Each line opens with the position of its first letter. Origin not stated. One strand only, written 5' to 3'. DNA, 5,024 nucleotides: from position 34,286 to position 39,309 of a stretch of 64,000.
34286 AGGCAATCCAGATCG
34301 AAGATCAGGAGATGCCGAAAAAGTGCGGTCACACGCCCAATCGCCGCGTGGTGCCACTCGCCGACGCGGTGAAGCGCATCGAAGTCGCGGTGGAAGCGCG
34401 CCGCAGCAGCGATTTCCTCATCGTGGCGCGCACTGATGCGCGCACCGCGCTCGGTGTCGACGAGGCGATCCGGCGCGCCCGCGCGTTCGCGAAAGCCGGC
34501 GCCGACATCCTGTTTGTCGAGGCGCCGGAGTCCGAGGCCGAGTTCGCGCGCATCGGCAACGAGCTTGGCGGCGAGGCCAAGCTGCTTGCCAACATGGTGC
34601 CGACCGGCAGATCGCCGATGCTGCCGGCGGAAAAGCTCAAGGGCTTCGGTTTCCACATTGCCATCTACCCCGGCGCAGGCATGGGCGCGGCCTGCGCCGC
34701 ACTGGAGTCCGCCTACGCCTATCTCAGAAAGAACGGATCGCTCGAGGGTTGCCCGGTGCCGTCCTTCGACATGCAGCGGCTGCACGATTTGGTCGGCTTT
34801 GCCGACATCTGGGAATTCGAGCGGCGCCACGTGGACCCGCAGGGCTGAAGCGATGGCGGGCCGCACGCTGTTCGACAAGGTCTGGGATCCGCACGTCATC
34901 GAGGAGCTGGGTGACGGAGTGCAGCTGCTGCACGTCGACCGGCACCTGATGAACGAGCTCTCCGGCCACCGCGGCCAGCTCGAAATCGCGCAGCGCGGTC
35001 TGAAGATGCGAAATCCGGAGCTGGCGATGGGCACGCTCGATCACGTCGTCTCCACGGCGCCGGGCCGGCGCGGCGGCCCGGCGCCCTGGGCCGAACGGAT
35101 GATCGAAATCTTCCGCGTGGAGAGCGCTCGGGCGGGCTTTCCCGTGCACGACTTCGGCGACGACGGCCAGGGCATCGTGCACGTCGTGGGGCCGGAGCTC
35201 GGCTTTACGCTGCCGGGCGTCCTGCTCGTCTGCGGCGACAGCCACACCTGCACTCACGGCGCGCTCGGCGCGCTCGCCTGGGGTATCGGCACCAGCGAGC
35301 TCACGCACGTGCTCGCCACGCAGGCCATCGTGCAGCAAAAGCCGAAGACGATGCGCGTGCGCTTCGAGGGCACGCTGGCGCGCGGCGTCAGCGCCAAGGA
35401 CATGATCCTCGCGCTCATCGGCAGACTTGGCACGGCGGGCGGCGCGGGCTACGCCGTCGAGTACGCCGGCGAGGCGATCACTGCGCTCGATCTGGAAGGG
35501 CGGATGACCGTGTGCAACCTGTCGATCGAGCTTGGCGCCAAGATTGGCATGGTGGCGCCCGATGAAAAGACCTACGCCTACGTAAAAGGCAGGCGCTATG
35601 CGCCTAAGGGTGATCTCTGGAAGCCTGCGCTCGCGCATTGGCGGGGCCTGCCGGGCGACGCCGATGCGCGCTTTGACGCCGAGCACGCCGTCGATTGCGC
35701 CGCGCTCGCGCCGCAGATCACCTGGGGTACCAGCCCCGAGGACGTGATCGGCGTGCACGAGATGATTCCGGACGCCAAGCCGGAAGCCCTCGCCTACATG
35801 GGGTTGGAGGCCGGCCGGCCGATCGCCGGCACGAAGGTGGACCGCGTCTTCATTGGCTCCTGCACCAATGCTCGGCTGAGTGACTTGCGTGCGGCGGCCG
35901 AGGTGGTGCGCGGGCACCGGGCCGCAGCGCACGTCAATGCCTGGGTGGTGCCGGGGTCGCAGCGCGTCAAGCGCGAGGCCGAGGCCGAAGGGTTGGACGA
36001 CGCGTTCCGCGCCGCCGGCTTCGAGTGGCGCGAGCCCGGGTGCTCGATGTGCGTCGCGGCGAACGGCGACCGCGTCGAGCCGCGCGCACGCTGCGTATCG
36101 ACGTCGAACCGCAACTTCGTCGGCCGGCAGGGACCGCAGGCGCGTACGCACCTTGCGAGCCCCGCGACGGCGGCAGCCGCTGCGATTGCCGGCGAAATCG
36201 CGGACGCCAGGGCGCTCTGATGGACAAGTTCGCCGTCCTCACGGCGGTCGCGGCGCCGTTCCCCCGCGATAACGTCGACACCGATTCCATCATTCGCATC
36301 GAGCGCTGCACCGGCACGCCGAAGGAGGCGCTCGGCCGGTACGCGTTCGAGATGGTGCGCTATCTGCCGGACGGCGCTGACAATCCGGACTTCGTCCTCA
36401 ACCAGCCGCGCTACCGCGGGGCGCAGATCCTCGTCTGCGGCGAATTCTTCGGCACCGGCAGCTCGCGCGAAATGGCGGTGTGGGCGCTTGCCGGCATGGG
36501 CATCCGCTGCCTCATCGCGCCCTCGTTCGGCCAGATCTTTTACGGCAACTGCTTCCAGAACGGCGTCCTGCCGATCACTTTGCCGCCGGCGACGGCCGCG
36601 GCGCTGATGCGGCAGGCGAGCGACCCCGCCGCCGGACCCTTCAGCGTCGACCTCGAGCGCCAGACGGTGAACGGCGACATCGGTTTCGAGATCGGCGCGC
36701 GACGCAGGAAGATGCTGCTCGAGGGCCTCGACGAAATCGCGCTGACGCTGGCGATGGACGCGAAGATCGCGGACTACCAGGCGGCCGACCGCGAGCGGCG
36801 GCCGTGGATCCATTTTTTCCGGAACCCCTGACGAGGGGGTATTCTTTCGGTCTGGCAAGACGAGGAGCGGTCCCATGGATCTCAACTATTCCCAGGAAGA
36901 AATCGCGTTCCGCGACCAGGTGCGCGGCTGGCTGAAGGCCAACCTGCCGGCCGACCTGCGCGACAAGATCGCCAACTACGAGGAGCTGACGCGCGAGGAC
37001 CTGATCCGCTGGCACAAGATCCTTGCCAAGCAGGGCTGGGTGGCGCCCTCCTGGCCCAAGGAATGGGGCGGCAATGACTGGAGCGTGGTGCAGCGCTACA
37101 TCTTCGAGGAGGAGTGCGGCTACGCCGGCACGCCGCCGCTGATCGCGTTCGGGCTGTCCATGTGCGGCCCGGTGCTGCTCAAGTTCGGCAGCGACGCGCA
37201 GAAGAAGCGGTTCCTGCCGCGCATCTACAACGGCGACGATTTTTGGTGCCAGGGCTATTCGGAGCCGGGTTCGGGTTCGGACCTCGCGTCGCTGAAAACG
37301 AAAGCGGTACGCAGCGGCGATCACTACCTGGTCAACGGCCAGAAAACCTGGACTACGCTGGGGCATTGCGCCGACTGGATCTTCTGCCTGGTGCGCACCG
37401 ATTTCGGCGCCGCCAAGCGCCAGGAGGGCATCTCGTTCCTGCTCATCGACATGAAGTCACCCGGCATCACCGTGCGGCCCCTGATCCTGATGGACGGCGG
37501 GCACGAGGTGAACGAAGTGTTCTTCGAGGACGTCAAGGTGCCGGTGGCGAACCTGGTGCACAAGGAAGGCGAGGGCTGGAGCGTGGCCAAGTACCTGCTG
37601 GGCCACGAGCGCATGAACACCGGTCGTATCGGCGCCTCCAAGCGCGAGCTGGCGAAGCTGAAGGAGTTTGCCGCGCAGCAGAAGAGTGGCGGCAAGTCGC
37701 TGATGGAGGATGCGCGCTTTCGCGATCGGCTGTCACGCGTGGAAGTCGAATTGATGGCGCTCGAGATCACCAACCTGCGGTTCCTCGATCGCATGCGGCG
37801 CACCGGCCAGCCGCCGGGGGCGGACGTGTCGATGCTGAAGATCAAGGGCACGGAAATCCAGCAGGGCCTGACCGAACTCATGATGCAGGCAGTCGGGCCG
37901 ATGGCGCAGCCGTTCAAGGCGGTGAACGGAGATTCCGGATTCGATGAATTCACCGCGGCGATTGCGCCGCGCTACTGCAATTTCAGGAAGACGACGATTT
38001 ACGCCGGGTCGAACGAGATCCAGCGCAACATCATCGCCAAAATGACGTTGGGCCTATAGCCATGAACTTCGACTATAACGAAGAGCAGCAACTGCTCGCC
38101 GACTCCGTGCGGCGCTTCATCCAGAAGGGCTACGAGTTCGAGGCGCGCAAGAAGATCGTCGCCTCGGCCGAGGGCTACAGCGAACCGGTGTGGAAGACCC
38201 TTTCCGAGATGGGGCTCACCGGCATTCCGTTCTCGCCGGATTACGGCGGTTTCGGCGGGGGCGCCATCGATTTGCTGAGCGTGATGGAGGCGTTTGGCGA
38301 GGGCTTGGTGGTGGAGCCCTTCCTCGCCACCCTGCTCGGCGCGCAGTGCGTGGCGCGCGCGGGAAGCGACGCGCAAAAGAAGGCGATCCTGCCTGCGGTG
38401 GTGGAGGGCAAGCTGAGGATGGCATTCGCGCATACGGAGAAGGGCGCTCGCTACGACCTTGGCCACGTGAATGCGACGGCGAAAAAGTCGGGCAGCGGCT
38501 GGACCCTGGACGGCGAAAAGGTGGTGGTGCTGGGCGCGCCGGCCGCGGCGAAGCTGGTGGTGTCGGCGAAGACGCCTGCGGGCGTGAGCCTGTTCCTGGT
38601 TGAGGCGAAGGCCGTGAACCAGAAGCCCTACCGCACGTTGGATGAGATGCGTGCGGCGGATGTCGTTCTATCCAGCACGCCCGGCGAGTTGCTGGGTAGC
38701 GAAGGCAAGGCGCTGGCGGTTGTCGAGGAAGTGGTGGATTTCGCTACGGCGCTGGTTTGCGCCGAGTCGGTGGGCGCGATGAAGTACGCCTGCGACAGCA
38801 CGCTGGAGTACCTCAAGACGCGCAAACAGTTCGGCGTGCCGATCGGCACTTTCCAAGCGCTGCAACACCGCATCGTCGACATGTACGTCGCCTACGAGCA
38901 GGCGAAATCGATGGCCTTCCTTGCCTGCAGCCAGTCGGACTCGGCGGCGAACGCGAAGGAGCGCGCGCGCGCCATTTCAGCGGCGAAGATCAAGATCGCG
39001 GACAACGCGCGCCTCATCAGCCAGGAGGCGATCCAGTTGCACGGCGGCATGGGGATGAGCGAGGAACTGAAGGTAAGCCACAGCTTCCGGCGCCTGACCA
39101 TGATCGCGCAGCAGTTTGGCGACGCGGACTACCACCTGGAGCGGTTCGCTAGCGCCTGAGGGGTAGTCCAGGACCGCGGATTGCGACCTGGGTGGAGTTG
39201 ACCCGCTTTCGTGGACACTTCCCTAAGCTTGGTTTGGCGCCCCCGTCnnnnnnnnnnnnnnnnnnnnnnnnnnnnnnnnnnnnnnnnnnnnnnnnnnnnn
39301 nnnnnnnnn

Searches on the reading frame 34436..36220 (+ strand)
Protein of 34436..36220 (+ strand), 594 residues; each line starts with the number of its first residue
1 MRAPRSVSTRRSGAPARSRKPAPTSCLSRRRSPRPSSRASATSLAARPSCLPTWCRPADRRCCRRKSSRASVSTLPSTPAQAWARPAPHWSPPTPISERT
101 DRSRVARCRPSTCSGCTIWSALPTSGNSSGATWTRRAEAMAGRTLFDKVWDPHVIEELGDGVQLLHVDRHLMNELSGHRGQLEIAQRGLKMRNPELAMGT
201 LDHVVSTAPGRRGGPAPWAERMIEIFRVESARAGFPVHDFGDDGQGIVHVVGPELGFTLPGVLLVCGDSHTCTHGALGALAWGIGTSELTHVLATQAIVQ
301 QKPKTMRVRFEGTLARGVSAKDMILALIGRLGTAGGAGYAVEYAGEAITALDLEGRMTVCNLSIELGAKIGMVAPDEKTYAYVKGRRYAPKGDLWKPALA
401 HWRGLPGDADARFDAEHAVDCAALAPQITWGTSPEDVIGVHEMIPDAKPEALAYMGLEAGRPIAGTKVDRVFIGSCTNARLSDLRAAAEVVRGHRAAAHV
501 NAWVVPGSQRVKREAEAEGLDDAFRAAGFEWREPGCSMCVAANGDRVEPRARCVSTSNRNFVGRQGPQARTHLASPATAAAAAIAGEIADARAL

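Call 69: search_protein_families(library=pfam, proteins=[window:34436-36220:+], max_evalue=0.00001)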
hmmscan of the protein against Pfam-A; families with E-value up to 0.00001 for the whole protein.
window:34436-36220:+ (594 aa): 1 family
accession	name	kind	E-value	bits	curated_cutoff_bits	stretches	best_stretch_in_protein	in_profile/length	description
PF00330.25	Aconitase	-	8.8e-153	510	28.7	1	147-586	1-463/463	Aconitase family (aconitate hydratase)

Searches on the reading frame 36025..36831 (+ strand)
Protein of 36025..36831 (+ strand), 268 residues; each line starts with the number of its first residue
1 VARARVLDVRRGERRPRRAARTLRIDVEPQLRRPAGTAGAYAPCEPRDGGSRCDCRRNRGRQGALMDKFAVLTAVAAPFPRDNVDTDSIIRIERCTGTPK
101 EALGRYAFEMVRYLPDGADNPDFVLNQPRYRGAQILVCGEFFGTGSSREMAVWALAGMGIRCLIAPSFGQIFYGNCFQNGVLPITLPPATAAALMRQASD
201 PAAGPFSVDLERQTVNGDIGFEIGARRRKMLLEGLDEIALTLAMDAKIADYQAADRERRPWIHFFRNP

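Call 69: search_protein_families(library=pfam, proteins=[window:36025-36831:+], max_evalue=0.00001)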
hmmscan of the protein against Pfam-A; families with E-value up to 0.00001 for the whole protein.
window:36025-36831:+ (268 aa): 1 family
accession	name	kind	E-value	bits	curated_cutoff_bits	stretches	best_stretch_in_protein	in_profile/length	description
PF00694.25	Aconitase_C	-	2.3e-24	86.6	22.8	1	67-187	2-129/131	Aconitase C-terminal domain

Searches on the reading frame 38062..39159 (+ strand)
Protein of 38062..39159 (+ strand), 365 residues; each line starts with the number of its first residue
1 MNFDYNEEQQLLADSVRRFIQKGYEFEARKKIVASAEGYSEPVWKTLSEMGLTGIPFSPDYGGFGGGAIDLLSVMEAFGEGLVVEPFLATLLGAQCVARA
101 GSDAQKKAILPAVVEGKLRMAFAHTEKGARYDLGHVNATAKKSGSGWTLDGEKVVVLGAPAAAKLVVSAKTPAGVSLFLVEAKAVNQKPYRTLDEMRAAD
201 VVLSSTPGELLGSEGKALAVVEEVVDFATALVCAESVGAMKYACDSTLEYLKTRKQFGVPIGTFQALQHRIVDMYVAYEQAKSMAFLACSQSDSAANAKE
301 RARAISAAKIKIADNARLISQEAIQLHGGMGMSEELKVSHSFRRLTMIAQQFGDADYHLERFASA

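Call 3: search_protein_families(library=pfam, proteins=[window:38062-39159:+], max_evalue=0.01)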
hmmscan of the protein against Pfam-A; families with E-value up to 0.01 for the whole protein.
window:38062-39159:+ (365 aa): 4 families
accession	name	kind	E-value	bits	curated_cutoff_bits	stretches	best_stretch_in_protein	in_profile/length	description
PF00441.29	Acyl-CoA_dh_1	-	5.4e-25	88.7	22.4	1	219-360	5-143/150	Acyl-CoA dehydrogenase, C-terminal domain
PF02771.21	Acyl-CoA_dh_N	-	7.1e-19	68.7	22.9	1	6-117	1-113/113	Acyl-CoA dehydrogenase, N-terminal domain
PF02770.24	Acyl-CoA_dh_M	-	3.2e-10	40.5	33.3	1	121-189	1-75/97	Acyl-CoA dehydrogenase, middle domain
PF08028.16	Acyl-CoA_dh_2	-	1e-06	29.5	22.7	1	232-349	3-127/134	Acyl-CoA dehydrogenase, C-terminal domain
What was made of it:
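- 38062..39159 (+): Convergent acyl-CoA dehydrogenase (ACAD365), intact. Pfam Acyl-CoA_dh_N/M/1 (call 3).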
